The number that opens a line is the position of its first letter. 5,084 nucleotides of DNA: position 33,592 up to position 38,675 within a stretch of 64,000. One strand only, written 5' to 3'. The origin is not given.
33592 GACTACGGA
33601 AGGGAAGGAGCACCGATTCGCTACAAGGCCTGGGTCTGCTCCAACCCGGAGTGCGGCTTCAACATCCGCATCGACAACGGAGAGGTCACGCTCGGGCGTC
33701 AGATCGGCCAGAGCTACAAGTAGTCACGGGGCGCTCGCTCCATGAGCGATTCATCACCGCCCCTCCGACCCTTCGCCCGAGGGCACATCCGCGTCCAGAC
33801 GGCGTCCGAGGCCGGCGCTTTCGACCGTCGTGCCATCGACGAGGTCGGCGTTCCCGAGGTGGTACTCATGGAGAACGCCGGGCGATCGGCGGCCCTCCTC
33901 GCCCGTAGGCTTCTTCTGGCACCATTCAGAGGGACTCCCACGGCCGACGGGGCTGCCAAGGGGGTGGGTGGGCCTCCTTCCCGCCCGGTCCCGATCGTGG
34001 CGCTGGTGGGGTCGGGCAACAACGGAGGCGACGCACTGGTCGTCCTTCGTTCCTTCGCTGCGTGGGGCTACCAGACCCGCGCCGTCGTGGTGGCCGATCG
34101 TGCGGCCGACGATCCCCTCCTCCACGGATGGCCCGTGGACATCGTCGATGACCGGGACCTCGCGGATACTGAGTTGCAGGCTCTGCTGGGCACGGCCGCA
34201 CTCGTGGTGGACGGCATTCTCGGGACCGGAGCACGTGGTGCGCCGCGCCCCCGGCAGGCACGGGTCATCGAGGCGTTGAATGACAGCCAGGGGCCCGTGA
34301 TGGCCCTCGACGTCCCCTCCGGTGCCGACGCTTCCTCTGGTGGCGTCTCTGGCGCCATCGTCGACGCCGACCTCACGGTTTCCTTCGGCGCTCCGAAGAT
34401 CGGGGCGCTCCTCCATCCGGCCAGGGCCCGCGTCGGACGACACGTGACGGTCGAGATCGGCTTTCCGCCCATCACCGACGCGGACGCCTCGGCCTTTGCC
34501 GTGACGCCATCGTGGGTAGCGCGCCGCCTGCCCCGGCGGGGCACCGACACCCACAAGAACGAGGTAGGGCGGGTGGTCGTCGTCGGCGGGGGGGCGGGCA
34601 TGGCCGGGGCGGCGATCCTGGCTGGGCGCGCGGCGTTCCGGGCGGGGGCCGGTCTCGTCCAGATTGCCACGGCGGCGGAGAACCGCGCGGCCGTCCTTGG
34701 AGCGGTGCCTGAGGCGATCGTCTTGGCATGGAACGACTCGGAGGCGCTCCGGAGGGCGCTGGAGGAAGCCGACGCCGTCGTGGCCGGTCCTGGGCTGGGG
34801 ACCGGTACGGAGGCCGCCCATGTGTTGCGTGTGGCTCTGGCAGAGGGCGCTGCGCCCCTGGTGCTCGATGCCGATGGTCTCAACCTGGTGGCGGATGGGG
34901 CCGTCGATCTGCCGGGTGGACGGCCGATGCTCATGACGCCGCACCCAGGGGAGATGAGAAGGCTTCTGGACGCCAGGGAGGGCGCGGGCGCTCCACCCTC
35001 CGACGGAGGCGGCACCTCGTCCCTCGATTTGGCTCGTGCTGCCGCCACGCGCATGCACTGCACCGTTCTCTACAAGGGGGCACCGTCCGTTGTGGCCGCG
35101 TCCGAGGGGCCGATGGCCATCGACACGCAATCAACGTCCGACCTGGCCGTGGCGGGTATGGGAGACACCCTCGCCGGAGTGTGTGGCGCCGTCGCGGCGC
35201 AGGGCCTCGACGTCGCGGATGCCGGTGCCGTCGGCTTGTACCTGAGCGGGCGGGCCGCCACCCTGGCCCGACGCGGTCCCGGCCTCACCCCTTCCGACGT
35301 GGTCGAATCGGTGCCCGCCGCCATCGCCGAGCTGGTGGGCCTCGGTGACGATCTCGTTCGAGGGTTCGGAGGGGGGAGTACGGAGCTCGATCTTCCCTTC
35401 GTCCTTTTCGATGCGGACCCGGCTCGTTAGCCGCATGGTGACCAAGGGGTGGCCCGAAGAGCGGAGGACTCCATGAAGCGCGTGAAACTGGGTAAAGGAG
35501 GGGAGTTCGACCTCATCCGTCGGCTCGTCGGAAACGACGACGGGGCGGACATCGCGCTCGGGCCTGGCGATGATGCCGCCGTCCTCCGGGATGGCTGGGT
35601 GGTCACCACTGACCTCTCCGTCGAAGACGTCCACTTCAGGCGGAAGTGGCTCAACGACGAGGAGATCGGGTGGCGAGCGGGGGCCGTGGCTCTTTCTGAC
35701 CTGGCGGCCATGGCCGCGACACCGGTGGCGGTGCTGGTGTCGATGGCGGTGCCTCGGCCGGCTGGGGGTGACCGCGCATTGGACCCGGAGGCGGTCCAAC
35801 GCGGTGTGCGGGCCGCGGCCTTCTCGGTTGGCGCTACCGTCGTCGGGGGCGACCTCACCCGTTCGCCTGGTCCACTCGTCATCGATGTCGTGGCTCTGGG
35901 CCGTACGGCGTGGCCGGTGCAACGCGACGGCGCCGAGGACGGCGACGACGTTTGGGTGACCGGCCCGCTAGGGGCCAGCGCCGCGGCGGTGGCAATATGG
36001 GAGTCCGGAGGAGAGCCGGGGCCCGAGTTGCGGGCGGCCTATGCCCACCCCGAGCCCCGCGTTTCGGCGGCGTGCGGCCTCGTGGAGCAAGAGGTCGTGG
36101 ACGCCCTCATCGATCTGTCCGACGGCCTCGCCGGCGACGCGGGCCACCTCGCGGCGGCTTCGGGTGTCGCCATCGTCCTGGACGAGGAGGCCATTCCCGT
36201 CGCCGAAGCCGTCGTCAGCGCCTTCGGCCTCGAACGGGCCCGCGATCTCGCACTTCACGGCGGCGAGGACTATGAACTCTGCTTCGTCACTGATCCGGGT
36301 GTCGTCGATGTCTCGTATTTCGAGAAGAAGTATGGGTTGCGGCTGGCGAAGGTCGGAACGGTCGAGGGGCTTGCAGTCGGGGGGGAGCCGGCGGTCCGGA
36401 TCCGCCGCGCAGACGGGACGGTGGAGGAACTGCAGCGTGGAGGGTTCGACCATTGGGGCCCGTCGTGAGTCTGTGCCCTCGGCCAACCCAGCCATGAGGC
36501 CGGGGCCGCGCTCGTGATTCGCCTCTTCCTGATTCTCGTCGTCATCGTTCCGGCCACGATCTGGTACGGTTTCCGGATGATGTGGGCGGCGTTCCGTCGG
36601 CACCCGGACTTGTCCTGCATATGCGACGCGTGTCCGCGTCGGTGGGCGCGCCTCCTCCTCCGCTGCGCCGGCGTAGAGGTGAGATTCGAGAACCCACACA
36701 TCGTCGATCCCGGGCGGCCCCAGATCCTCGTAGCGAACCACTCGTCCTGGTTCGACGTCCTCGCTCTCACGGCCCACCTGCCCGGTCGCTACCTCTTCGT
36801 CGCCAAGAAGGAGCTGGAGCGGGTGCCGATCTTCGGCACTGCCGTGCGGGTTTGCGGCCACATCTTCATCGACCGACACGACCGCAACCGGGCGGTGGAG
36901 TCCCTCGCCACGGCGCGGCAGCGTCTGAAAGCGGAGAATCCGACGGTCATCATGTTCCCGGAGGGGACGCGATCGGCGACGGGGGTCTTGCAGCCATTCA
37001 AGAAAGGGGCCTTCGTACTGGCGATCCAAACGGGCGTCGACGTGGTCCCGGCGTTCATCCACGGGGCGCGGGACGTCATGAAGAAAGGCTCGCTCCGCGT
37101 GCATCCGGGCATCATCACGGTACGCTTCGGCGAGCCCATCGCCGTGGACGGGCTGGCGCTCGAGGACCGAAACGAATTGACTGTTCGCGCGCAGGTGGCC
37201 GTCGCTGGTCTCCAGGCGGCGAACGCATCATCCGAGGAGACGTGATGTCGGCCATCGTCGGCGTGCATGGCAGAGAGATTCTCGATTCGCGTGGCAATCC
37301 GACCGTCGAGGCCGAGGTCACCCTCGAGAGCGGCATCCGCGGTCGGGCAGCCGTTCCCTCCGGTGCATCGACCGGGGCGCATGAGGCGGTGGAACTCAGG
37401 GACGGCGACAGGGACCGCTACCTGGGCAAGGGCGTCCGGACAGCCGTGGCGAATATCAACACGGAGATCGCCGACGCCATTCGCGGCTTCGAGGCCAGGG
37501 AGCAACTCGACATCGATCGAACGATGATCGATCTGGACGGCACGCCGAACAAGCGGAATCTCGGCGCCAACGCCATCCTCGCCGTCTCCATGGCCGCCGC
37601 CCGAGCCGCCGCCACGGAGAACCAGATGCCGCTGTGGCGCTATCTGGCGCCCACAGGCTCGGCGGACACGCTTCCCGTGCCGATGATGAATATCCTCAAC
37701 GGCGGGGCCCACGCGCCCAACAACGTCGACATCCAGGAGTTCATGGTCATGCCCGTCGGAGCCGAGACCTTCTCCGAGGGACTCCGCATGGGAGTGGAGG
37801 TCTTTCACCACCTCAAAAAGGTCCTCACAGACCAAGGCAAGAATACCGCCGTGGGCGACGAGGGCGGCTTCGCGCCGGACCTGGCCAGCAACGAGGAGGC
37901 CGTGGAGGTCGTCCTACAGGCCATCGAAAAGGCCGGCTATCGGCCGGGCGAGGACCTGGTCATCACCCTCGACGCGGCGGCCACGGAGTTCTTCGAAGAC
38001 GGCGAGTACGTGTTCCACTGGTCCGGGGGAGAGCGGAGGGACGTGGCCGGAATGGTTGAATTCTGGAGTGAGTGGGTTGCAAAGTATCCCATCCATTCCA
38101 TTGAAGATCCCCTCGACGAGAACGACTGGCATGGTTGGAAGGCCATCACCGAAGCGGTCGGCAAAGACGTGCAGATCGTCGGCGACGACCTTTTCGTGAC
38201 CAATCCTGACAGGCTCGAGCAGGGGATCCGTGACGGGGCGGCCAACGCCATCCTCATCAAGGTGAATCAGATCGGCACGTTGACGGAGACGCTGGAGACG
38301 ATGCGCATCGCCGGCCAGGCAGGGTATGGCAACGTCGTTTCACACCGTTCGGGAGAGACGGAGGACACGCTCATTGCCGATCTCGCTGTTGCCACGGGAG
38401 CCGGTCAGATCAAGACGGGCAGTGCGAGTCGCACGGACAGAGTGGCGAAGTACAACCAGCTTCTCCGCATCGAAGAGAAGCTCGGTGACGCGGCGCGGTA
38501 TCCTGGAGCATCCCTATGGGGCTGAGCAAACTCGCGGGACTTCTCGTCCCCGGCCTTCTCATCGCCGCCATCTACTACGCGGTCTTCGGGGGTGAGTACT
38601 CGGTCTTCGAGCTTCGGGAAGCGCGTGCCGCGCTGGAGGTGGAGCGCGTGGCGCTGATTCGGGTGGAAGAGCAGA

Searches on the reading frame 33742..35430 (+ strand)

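Call 58: search_protein_families(library=pfam, proteins=[window:33742-35430:+], max_evalue=0.000001)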
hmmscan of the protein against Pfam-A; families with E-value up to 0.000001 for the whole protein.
window:33742-35430:+ (562 aa): 2 families
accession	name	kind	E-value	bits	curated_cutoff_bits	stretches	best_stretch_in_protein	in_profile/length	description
PF01256.23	Carb_kinase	-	1.3e-46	159.5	27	1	278-519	1-235/242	NAD(P)H-hydrate dehydratase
PF03853.21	YjeF_N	-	1.9e-32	113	24.9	1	41-221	3-169/169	YjeF-related protein N-terminus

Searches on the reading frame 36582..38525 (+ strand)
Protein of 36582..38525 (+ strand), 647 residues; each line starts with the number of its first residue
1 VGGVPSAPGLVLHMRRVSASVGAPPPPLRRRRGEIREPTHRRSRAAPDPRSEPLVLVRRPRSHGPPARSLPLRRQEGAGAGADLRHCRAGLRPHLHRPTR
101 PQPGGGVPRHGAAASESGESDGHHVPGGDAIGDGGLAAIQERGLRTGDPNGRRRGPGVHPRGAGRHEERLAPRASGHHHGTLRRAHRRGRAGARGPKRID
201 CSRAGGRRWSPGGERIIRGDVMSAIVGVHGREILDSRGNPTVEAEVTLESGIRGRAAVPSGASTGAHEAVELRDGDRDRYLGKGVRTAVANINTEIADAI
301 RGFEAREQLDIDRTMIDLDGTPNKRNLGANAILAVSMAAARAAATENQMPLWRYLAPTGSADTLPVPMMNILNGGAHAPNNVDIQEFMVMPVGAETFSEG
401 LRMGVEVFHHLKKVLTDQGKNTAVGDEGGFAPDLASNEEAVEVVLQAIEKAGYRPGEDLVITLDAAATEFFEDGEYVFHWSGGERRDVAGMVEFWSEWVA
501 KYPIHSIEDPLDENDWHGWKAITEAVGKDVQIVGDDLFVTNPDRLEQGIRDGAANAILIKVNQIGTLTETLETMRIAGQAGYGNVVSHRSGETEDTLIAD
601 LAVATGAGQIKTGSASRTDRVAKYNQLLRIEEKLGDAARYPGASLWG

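Call 58: search_protein_families(library=pfam, proteins=[window:36582-38525:+], max_evalue=0.000001)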
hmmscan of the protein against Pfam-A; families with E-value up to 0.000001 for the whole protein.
window:36582-38525:+ (647 aa): 3 families
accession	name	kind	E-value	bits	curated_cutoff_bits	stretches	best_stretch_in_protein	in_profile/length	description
PF00113.28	Enolase_C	-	2.2e-125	418.3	21.5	1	363-644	3-291/296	Enolase, C-terminal TIM barrel domain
PF03952.21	Enolase_N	-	4.4e-59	198.8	35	1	225-355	1-131/131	Enolase, N-terminal domain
PF13378.12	MR_MLE_C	-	3.3e-08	34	29.4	1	495-609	64-173/219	Enolase C-terminal domain-like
